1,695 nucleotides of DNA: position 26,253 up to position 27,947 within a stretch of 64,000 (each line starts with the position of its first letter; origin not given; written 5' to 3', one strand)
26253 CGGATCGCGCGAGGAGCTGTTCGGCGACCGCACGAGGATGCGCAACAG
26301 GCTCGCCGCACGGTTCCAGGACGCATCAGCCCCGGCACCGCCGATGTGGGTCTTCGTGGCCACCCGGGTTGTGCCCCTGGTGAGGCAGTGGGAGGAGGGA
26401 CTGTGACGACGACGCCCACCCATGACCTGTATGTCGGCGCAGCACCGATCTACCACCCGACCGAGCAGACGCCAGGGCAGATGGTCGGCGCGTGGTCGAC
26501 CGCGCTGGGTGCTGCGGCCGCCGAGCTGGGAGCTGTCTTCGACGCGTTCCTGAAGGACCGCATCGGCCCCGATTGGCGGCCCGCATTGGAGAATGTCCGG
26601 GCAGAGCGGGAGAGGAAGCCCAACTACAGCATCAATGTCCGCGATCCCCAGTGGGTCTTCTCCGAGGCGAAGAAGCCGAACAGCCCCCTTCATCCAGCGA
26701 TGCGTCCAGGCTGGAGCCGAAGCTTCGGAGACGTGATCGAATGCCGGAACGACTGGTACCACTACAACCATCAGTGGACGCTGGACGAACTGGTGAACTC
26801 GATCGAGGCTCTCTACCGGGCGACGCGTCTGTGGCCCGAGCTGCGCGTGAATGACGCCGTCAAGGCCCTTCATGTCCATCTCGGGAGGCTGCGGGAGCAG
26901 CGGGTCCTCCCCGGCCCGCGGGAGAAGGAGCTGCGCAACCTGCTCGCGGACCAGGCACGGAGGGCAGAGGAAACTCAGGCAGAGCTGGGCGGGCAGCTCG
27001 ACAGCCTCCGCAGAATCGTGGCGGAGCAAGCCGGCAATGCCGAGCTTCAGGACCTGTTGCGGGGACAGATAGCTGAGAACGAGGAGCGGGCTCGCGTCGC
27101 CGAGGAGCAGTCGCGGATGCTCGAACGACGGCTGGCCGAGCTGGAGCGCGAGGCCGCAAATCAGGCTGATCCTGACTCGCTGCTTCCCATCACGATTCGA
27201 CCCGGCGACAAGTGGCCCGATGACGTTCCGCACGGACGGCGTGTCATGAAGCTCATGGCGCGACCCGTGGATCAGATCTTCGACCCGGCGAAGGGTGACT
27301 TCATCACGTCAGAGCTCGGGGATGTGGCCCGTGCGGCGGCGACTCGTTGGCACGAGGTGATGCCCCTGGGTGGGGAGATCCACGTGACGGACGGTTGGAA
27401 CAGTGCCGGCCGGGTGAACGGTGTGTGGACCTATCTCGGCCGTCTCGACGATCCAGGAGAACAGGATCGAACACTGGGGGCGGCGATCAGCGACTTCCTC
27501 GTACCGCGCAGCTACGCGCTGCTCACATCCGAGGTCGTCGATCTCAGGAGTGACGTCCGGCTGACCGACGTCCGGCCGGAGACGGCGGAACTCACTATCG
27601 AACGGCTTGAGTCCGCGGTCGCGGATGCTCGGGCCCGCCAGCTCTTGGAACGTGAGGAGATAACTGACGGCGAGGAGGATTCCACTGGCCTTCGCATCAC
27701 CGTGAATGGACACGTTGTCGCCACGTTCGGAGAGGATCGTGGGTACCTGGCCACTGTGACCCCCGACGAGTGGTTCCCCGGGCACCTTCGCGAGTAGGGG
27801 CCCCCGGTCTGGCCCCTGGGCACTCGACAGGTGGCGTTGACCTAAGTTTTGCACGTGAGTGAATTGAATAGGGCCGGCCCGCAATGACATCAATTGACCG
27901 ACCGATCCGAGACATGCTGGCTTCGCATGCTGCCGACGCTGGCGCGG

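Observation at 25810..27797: Two extra genes trail the DruE-like helicase; one carries an RNxxxH HEPN-like motif and a coiled coil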

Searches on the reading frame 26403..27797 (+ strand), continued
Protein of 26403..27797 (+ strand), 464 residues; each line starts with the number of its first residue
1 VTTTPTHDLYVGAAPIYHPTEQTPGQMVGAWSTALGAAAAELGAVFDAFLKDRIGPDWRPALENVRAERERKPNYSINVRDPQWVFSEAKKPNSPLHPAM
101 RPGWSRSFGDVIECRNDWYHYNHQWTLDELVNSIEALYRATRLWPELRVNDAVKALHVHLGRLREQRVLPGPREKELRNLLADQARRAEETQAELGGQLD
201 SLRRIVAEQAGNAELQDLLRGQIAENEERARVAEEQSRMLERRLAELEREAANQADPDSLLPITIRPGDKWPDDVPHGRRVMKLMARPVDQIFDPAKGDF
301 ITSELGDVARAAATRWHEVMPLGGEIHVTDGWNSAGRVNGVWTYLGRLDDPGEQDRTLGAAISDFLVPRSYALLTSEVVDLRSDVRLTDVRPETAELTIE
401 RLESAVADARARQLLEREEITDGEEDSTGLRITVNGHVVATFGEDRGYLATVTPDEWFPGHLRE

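Call 95: search_protein_families(library=padloc, proteins=[L003:6437-9244:+, L002:4368-7904:+, L002:284-4375:+, L014:3529-6762:+, L014:6755-9997:+, L007:6163-9447:+, L014:666-1322:+], max_evalue=0.00001)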
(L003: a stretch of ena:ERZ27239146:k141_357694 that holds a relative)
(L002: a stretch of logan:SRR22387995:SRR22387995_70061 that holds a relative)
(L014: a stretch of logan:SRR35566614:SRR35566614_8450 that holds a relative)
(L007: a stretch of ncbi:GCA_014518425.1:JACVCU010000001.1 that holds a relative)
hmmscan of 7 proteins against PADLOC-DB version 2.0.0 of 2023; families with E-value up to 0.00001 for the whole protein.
L003:6437-9244:+ (935 aa): 8 families
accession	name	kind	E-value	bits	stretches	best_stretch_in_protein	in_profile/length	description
PDLC04232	IetA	-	9.5e-14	49.5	1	388-504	81-189/330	-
PDLC02196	IetA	-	1.5e-12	45.6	1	398-533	97-228/374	-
PDLC04231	IetA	-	1.8e-09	35.8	0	416-528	110-214/262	-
PDLC00915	TRIP13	-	4.5e-09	34.1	1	373-483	12-120/302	TRIP13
PDLC00914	TRIP13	-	1.4e-08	32.6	0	382-523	14-181/302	TRIP13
PDLC04140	mad8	-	2.7e-08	31.7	0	426-448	27-49/314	mads_8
PDLC02195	IetA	-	1.7e-07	28.9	0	423-450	134-161/395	-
PDLC03838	DolB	-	2.2e-07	28.5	0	423-466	165-204/375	-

L002:4368-7904:+ (1178 aa): 40 families (the best 25 are shown)
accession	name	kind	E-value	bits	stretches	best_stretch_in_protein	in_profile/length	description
PDLC01075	C3a139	-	3.9e-42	142.6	2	167-444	129-392/948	HKD+Snf2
PDLC02619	DrmD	-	3.3e-36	122.8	3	786-841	488-543/872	DrmD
PDLC02621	DrmD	-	1.5e-33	114.1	2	565-900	396-695/1040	DrmD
PDLC02623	DrmD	-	3.8e-30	102.4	2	789-871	581-661/1040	DrmD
PDLC02572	DrmA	-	1.8e-26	90.4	2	567-842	395-632/1043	DrmA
PDLC02500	BrxHI|BrxHII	-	8.7e-26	88.7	1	786-844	528-586/933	BrxHI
PDLC02193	PLD_Helicase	-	4.1e-25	86.1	2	785-839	751-805/905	-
PDLC00659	HmaA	-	6.2e-23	78.6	1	569-834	373-613/1176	SNF2 helicase / DEAD-box helicase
PDLC04556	PDC-M27C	-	2.5e-22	77.1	2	362-467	193-280/892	-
PDLC02843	DpdE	-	3.3e-22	76.2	2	280-410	179-303/1091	DpdE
PDLC02840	DpdE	-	1.1e-20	71.6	2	266-408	167-306/1091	DpdE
PDLC02633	DrmD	-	2.5e-19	66.8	2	786-851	582-648/839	DrmD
PDLC02632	DrmD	-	9e-19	65.4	2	253-322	119-187/662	DrmD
PDLC04554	PDC-M27C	-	4.5e-18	62.9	1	363-424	196-262/1217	-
PDLC03830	ZacC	-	9e-17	59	2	254-312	9-72/1019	-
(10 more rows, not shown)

L002:284-4375:+ (1363 aa): 18 families
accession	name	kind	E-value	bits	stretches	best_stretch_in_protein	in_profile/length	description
PDLC03620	REase_MTase_IIG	-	2.4e-245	815.3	1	29-1344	27-1361/1378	Type IIG restriction enzyme-methyltransferase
PDLC02643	DrmMI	-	4.6e-66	221.5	2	535-864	534-879/1347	DrmMI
PDLC02638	DrmMI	-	2.5e-52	176.1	2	544-865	541-883/935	DrmMI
PDLC03613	REase_MTase_IIG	-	1.7e-45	153.2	1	349-1337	260-1235/1250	Type IIG restriction enzyme-methyltransferase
PDLC03618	REase_MTase_IIG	-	1.9e-33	112.9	2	548-864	540-876/1429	Type IIG restriction enzyme-methyltransferase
PDLC02644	DrmMI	-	1e-32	111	2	510-757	20-262/988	DrmMI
PDLC02645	DrmMI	-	4.1e-31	106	2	541-735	533-723/772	DrmMI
PDLC03622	REase_MTase_IIG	-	1.7e-26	90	2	532-724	434-644/1524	Type IIG restriction enzyme-methyltransferase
PDLC02639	DrmMI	-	6.3e-24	82.3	1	541-725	235-388/803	DrmMI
PDLC02646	DrmMI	-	1.3e-19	67.9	2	670-728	44-102/792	DrmMI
PDLC03611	REase_MTase_IIG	-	1.1e-17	60.9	1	304-532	229-470/1532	Type IIG restriction enzyme-methyltransferase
PDLC03629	REase_MTase_IIG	-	3.2e-14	49.7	1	549-724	373-536/1182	Type IIG restriction enzyme-methyltransferase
PDLC03609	REase_MTase_IIG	-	1.2e-11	41.2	1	675-722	485-532/1066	Type IIG restriction enzyme-methyltransferase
PDLC03614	REase_MTase_IIG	-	1.5e-10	37.3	1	478-724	431-681/1584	Type IIG restriction enzyme-methyltransferase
PDLC03604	REase_MTase_IIG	-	5.3e-08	29.3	0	534-700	334-471/1011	Type IIG restriction enzyme-methyltransferase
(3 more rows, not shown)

L014:3529-6762:+ (1077 aa): 42 families (the best 25 are shown)
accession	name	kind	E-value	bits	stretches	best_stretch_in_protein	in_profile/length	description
PDLC01075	C3a139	-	9.7e-46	154.6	2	350-847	320-774/948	HKD+Snf2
PDLC02623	DrmD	-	8.2e-31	104.6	1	675-886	510-706/1040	DrmD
PDLC02621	DrmD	-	4.8e-30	102.5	1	562-820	398-643/1040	DrmD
PDLC02193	PLD_Helicase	-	2.3e-28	96.8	2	674-840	668-836/905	-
PDLC02500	BrxHI|BrxHII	-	1.8e-27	94.3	1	676-864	464-637/933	BrxHI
PDLC02619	DrmD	-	9.8e-24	81.5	1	686-809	401-542/872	DrmD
PDLC00659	HmaA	-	5e-23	78.9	1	543-803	352-613/1176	SNF2 helicase / DEAD-box helicase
PDLC02840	DpdE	-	1.3e-21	74.7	2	678-817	546-670/1091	DpdE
PDLC02843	DpdE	-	5.9e-20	68.8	2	674-800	549-663/1091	DpdE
PDLC02633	DrmD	-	7.1e-19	65.3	1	690-813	525-641/839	DrmD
PDLC02504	BrxHI|BrxHII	-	1.3e-18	64.4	1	675-839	465-625/971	BrxHII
PDLC02707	PbeA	-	7.1e-18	62.5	1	15-331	22-324/672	PbeA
PDLC02572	DrmA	-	5.4e-16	55.7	1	689-826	517-649/1043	DrmA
PDLC00633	ZorD1|ZorD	-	8.7e-16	55.2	1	243-326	428-512/908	"SWI2/SNF2 helicase, Mrr-like nuclease"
PDLC02704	PbeA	-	2.7e-15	53.9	1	16-330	22-329/682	PbeA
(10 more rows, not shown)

L014:6755-9997:+ (1080 aa): 37 families (the best 25 are shown)
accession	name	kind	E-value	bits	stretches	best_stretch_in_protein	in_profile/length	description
PDLC03628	REase_MTase_IIG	-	5.5e-174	579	1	10-1045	14-1077/1100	Type IIG restriction enzyme-methyltransferase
PDLC02643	DrmMI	-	7.8e-28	94.9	2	631-741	776-887/1347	DrmMI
PDLC03596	REase_MTase_IIG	-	8.5e-27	91.5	2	494-618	537-642/1148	Type IIG restriction enzyme-methyltransferase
PDLC03604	REase_MTase_IIG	-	2.8e-25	86.6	2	495-646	386-539/1011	Type IIG restriction enzyme-methyltransferase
PDLC03612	REase_MTase_IIG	-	2.9e-24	83.4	2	703-795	783-884/1247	Type IIG restriction enzyme-methyltransferase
PDLC03601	REase_MTase_IIG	-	4.8e-24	82.3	2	497-795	459-751/1110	Type IIG restriction enzyme-methyltransferase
PDLC03609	REase_MTase_IIG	-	4.3e-21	72.5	2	704-756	539-588/1066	Type IIG restriction enzyme-methyltransferase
PDLC02638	DrmMI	-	3.4e-19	66.5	2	634-742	781-891/935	DrmMI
PDLC03629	REase_MTase_IIG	-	1.3e-14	51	1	497-633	434-552/1182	Type IIG restriction enzyme-methyltransferase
PDLC02644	DrmMI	-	2.3e-14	50.3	1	704-739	361-398/988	DrmMI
PDLC02529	PglX|PglXI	-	3.6e-13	46.1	0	553-736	258-371/1189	PglX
PDLC02521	PglX|PglXI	-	9.4e-13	45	1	566-795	350-557/1174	PglX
PDLC02646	DrmMI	-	1.3e-12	44.7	1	692-739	250-299/792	DrmMI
PDLC03611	REase_MTase_IIG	-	2.7e-12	43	1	673-734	889-944/1532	Type IIG restriction enzyme-methyltransferase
PDLC03622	REase_MTase_IIG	-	2e-11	40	0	494-619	510-645/1524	Type IIG restriction enzyme-methyltransferase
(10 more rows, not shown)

L007:6163-9447:+ (1094 aa): 43 families (the best 25 are shown)
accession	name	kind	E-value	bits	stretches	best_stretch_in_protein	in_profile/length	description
PDLC02500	BrxHI|BrxHII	-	7.2e-107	357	2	432-1000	341-884/933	BrxHI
PDLC02621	DrmD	-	2.8e-90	302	2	398-1017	327-981/1040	DrmD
PDLC02623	DrmD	-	2.8e-80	268.3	1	91-754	59-707/1040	DrmD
PDLC02504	BrxHI|BrxHII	-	1e-77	260.1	2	420-867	329-780/971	BrxHII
PDLC00659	HmaA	-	1.1e-76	256.6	2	104-323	74-286/1176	SNF2 helicase / DEAD-box helicase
PDLC02619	DrmD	-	1.8e-73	246.1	3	124-328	22-214/872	DrmD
PDLC02620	DrmD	-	5.5e-65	217.9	2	127-332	92-292/1060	DrmD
PDLC02572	DrmA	-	3e-54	182.3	2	131-325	115-314/1043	DrmA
PDLC02844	DpdE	-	4.2e-54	181.8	2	124-327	143-325/1074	DpdE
PDLC02843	DpdE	-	6.2e-50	168.1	2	126-328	150-318/1091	DpdE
PDLC02840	DpdE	-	2.3e-48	163.3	2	256-723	257-711/1091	DpdE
PDLC02633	DrmD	-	7.9e-48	161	2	417-709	355-668/839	DrmD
PDLC02632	DrmD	-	1.3e-46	157.4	2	131-326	120-320/662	DrmD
PDLC02634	DrmD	-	2.7e-45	152.5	2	130-327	87-276/900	DrmD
PDLC02846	DpdE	-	3.8e-39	132.3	2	124-309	152-324/1034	DpdE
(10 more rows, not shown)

L014:666-1322:+ (218 aa): 0 families

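Call 98: find_related_loci(query=P0011, collection=genome_contigs, flank=10000)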
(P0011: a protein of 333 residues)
Query P0011 (333 aa) in genome_contigs; peptide patterns used: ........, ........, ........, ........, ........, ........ (x = any residue, [..] = any of these).
88 stretches matched a pattern; 1 encode a relative of the query (tblastn E <= 1e-3); 1 distinct loci.
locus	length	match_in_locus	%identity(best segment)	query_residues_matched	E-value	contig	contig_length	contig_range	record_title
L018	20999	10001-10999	100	1-333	0e+0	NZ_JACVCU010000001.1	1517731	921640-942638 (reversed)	Terrabacter sp. MAHUQ-38 spades_K_17_127_1, whole genome shotgun sequence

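Call 99: find_related_loci(query=A5, collection=viral_contigs, flank=10000)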
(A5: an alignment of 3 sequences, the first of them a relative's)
Query A5 (464 aa) in viral_contigs; peptide patterns used: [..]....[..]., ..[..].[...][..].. (x = any residue, [..] = any of these).
20 stretches matched a pattern, but none encodes a relative of the query by tblastn (E <= 1e-3).

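Call 100: find_related_loci(query=P0007, collection=viral_contigs, flank=10000)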
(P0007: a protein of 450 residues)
Query P0007 (450 aa) in viral_contigs; peptide patterns used: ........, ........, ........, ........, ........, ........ (x = any residue, [..] = any of these).
No stretch of DNA in the collection matches any of the patterns.

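Call 108: search_protein_families(library=pfam, proteins=[L014:666-1322:+, L013:2906-5209:-, L003:5403-6440:+], max_evalue=0.001)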
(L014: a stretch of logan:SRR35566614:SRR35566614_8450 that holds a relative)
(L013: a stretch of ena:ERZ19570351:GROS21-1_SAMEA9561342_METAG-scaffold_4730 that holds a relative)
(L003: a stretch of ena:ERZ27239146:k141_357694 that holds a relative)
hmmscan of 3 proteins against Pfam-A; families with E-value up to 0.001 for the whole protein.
L014:666-1322:+ (218 aa): 0 families

L013:2906-5209:- (767 aa): 0 families

L003:5403-6440:+ (345 aa): 2 families
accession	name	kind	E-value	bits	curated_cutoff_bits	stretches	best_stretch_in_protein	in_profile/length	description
PF13361.12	UvrD_C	-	8.7e-13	48.8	25.6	2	241-294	285-345/350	UvrD-like helicase C-terminal domain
PF13538.12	UvrD_C_2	-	2.3e-11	43.8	27.4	1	245-294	4-51/52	UvrD-like helicase C-terminal domain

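Call 111: find_encoding_contigs(protein=P0018, flank=10000, max_places=4)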
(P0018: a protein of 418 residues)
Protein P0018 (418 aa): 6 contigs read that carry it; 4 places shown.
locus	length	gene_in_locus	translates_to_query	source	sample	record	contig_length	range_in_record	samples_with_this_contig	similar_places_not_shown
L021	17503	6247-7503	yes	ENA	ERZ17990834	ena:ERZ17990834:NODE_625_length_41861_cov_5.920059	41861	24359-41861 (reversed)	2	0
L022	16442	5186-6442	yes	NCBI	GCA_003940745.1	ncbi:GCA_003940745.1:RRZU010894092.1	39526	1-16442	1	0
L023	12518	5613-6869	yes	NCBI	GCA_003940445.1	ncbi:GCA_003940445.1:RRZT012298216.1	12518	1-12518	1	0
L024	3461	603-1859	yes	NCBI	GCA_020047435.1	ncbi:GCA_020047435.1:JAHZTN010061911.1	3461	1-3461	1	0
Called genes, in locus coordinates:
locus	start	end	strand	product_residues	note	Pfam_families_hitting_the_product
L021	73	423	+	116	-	-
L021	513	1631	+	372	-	PF00158:Sigma54_activat (faint), PF01078:Mg_chelatase (faint), PF07726:AAA_3 (faint), PF07728:AAA_5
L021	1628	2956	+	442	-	PF13203:DUF2201_N, PF09967:DUF2201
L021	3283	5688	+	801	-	PF00580:UvrD-helicase (faint), PF13245:AAA_19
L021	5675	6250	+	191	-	-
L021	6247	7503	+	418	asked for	-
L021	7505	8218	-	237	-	-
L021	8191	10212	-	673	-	PF00270:DEAD, PF04851:ResIII, PF00271:Helicase_C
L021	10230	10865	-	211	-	PF13443:HTH_26, PF13560:HTH_31, PF01381:HTH_3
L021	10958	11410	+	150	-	-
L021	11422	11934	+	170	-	PF02467:Whib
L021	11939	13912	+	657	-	-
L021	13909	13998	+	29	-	-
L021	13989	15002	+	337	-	-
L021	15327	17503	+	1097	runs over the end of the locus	PF13091:PLDc_2, PF09565:RE_NgoFVII, PF00176:SNF2-rel_dom (weak), PF04851:ResIII (faint), PF00271:Helicase_C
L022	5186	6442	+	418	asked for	-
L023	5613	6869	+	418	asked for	-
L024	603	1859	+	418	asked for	-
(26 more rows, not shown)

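Call 112: find_related_loci(query=A9, collection=metagenome_contigs, flank=10000)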
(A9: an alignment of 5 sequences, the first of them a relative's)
Query A9 (428 aa) in metagenome_contigs; peptide patterns used: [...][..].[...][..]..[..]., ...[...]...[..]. (x = any residue, [..] = any of these).
88 stretches matched a pattern, but none encodes a relative of the query by tblastn (E <= 1e-3).

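Call 118: search_protein_families(library=phrogs, proteins=[window:26403-27794:+, L013:7185-7739:+, P0058, P0029, P0011], max_evalue=0.01)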
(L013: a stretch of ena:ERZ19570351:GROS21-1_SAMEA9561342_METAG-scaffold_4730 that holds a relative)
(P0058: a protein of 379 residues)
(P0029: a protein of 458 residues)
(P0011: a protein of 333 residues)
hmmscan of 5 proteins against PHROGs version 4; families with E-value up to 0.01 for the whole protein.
window:26403-27794:+ (464 aa): 0 families

L013:7185-7739:+ (185 aa): 0 families

P0058 (379 aa): 1 family
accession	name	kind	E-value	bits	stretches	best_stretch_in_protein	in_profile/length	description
phrog_5218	-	unknown function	0.0034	16.5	1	114-270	85-228/1599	-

P0029 (458 aa): 1 family
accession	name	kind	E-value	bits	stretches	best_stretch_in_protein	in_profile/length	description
phrog_5328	-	unknown function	0.00013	23.4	1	154-237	5-88/101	-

P0011 (333 aa): 0 families

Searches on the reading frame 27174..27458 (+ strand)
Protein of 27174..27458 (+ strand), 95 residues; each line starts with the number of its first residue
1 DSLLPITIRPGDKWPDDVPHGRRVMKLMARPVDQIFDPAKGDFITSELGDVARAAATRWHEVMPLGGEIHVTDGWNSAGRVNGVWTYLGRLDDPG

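Call 117: search_solved_structures(query=A10, max_evalue=10)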
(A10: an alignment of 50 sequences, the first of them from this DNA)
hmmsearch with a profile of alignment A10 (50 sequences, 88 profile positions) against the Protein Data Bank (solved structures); distinct sequences matched with E-value up to 10: 7.
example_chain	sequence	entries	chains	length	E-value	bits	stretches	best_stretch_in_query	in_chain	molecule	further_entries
9cte_A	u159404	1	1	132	0.25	14.6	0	13-47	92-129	De novo protein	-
6xn0_A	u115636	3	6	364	0.73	13.1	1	13-44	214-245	Xylosidase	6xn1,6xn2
7p83_A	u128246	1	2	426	1.7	11.9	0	25-62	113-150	S-adenosylmethionine synthase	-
7p82_A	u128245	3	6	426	1.7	11.9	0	25-62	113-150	S-adenosylmethionine synthase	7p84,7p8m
6e9t_B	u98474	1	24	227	2.2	11.5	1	14-52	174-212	DHF58 filament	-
5cwm_A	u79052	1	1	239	5.6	10.2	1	14-54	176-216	Designed helical repeat protein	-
7n6g_4E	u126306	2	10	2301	10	9.4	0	9-54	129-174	PF6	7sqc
